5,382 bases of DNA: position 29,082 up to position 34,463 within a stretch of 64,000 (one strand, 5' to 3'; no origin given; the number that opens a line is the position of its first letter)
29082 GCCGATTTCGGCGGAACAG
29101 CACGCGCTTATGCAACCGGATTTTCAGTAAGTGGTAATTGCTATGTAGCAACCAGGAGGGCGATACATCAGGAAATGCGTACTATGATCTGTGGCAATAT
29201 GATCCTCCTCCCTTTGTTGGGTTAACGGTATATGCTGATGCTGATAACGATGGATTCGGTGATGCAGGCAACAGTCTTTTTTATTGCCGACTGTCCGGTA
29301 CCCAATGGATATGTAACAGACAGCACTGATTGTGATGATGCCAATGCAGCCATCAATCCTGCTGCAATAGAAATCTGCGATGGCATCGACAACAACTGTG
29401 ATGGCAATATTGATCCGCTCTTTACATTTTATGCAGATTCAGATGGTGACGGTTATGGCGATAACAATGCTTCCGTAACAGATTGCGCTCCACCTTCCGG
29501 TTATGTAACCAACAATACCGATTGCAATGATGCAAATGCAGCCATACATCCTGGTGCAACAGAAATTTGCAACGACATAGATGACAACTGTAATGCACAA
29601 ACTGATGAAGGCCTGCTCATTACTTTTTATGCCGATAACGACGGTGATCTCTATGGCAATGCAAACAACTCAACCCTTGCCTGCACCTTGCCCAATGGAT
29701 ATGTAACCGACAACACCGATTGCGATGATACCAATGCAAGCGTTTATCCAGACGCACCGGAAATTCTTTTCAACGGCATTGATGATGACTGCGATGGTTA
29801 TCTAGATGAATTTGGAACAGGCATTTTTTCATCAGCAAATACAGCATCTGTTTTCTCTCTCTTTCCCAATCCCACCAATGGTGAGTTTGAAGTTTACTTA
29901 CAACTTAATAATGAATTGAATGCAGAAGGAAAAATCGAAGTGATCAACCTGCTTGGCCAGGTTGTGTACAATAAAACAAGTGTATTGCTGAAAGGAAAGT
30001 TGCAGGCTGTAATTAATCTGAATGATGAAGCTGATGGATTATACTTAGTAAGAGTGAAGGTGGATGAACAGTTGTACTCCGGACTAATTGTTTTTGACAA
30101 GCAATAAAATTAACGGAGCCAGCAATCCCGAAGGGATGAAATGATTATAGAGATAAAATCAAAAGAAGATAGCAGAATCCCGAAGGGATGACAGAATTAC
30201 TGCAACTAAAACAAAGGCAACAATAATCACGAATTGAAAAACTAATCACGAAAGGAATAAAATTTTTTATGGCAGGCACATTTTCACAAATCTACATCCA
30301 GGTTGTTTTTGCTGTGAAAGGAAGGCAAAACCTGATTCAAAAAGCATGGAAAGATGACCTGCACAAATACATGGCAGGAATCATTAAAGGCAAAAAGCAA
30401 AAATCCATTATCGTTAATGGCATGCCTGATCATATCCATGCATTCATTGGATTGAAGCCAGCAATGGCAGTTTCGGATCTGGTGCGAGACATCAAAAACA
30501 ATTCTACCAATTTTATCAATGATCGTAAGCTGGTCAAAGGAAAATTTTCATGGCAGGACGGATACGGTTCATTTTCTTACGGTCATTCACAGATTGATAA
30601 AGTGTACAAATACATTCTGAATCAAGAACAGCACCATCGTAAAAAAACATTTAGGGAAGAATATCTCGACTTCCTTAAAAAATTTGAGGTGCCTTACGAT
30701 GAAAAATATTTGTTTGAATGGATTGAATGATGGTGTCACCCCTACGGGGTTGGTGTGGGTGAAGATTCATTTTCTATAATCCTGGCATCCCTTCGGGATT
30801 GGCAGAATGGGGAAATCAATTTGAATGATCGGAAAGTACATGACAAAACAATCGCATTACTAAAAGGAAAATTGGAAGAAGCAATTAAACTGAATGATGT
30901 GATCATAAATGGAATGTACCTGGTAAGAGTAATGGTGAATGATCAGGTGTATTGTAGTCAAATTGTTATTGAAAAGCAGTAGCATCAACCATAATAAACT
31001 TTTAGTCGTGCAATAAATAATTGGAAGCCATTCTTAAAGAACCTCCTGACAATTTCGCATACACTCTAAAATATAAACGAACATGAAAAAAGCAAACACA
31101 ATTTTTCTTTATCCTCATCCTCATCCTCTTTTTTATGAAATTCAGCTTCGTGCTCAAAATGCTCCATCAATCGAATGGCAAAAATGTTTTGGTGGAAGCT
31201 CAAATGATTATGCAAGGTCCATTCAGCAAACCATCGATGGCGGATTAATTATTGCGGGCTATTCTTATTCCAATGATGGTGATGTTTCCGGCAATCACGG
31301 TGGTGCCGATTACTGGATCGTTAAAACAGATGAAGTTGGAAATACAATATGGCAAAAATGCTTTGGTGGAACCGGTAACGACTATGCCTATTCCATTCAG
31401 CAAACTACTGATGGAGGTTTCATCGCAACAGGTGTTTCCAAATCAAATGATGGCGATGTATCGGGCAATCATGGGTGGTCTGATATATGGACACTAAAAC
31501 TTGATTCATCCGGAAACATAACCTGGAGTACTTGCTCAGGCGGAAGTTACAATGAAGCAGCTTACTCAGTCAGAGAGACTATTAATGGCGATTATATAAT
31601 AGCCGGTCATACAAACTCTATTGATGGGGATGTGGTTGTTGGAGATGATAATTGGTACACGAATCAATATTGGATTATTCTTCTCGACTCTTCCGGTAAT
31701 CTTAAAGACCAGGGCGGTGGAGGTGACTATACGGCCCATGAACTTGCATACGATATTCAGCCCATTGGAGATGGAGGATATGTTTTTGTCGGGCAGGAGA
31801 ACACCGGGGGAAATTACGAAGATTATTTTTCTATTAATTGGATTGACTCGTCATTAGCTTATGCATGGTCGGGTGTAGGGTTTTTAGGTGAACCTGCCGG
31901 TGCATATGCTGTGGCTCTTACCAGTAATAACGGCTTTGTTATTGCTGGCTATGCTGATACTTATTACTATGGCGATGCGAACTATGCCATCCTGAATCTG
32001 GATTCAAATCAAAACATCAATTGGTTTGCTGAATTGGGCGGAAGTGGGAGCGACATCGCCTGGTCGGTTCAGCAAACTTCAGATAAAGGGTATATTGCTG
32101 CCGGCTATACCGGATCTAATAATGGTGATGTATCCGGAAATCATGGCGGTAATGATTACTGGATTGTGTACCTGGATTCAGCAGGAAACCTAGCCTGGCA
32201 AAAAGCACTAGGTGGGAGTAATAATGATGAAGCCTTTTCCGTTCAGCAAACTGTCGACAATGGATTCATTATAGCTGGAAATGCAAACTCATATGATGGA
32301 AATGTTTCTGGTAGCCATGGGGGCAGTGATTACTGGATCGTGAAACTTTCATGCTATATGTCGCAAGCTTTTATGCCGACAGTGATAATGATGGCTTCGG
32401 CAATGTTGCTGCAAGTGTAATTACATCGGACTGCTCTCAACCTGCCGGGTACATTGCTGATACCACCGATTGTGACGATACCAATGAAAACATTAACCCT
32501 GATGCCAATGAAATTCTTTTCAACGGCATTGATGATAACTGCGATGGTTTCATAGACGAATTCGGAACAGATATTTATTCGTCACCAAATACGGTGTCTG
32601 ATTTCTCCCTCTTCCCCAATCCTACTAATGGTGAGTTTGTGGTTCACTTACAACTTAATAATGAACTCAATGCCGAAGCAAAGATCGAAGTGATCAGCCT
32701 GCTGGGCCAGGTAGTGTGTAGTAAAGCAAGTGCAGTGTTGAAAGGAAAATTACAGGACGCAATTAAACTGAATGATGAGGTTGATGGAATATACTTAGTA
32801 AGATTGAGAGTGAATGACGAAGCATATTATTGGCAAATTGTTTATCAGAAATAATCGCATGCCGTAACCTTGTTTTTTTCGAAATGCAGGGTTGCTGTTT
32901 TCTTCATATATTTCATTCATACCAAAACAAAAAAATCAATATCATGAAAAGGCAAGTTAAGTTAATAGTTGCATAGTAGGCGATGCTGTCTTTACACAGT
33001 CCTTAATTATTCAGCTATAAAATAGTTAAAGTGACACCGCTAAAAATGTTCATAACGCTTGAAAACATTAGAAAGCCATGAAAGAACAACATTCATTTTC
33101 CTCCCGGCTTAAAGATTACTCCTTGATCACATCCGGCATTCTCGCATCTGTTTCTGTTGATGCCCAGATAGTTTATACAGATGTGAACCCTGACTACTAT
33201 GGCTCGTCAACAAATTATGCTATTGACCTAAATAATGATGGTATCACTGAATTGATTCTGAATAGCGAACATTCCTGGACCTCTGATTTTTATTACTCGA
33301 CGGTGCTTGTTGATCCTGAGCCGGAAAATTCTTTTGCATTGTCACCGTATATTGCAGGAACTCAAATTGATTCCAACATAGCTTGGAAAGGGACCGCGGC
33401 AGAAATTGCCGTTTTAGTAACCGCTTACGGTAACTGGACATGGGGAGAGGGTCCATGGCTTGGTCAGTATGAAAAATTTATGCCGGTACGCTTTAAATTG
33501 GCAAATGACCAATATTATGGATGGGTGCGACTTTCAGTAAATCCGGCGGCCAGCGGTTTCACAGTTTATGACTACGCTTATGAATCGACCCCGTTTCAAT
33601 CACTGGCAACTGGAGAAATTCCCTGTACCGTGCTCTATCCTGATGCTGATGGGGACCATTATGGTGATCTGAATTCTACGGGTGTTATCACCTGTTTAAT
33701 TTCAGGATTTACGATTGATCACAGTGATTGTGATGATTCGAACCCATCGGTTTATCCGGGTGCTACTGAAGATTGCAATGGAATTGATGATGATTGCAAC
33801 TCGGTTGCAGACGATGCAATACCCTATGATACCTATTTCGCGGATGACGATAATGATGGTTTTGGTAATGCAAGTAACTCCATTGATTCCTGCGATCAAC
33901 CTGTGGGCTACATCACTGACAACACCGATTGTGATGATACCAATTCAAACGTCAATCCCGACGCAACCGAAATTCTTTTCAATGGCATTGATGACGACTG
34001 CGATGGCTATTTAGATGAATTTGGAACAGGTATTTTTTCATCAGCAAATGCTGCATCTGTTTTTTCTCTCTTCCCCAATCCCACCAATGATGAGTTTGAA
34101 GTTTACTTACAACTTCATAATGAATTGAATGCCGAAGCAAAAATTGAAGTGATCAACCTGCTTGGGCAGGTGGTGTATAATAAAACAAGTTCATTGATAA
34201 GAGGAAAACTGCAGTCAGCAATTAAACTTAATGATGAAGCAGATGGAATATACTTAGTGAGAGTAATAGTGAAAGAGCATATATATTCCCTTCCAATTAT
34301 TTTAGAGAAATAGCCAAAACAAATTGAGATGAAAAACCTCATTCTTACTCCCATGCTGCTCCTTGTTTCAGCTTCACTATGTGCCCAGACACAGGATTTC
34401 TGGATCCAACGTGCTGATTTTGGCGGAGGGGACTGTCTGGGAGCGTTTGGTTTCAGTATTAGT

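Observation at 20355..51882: Phased promoter cassette (16-bp palindrome, exactly 48 nt, -7-like box) amplified seven times in about 32 kb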

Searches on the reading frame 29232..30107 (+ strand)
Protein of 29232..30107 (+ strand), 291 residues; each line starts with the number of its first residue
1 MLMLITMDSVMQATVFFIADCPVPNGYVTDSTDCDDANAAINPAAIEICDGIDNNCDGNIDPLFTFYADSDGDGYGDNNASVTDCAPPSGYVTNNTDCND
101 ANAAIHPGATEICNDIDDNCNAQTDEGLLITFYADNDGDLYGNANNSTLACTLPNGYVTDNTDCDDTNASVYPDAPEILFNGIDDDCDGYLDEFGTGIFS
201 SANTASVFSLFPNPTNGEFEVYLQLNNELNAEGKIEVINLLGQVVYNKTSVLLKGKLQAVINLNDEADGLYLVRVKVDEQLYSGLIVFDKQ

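Call 5: search_protein_families(library=pfam, proteins=[window:29232-30107:+], max_evalue=0.01)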
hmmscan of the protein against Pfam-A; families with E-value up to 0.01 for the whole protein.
window:29232-30107:+ (291 aa): 4 families
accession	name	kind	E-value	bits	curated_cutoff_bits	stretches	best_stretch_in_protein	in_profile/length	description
PF11617.13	Cu-binding_MopE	-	1.2e-34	118.6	27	3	33-61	1-29/30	Putative metal-binding motif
PF18962.6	Por_Secre_tail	-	2.1e-10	41.1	27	1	210-280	1-67/75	Secretion system C-terminal sorting domain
PF24514.1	SpaA_4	-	0.002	19.4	27.3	0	78-110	49-79/107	Prealbumin-like fold domain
PF02822.19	Antistasin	-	0.0056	17.6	21.2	0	149-165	4-22/26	Antistasin family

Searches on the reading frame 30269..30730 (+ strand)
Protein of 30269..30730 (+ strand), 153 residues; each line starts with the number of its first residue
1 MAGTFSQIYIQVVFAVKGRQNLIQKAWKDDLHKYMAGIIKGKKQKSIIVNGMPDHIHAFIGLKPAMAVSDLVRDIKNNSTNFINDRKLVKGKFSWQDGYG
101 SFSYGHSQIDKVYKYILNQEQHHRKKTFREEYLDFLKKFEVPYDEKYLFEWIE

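Call 5: search_protein_families(library=pfam, proteins=[window:30269-30730:+], max_evalue=0.01)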
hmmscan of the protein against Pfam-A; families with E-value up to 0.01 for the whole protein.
window:30269-30730:+ (153 aa): 1 family
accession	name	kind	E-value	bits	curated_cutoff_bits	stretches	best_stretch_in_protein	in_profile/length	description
PF01797.21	Y1_Tnp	-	1.9e-26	93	23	1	5-119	2-121/121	Transposase IS200 like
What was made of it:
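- An IS200-type transposase lies at 30269-30730 (call 5).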

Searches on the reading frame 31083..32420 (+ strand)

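Call 6: search_protein_families(library=pfam, proteins=[window:31083-32420:+], max_evalue=0.01)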
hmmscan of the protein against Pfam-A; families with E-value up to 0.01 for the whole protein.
window:31083-32420:+ (445 aa): 1 family
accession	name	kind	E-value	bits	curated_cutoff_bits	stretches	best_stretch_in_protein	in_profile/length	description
PF14505.12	DUF4438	-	2.3e-07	31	24.9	0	384-426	54-97/135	Domain of unknown function (DUF4438), N-terminal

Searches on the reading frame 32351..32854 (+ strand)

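Call 6: search_protein_families(library=pfam, proteins=[window:32351-32854:+], max_evalue=0.01)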
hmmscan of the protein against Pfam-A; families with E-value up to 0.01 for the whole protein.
window:32351-32854:+ (167 aa): 2 families
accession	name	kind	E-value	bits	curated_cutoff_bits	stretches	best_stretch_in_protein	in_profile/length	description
PF11617.13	Cu-binding_MopE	-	1.3e-09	38.6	27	1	40-70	1-30/30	Putative metal-binding motif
PF18962.6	Por_Secre_tail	-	1.8e-09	38.2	27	1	87-158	1-68/75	Secretion system C-terminal sorting domain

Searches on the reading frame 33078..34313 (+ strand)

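Call 6: search_protein_families(library=pfam, proteins=[window:33078-34313:+], max_evalue=0.01)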
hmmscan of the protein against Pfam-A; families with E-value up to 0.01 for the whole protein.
window:33078-34313:+ (411 aa): 2 families
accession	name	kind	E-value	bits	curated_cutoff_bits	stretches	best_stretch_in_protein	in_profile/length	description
PF11617.13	Cu-binding_MopE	-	2.9e-19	69.4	27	2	217-246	1-30/30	Putative metal-binding motif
PF18962.6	Por_Secre_tail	-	4e-10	40.3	27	1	331-400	1-66/75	Secretion system C-terminal sorting domain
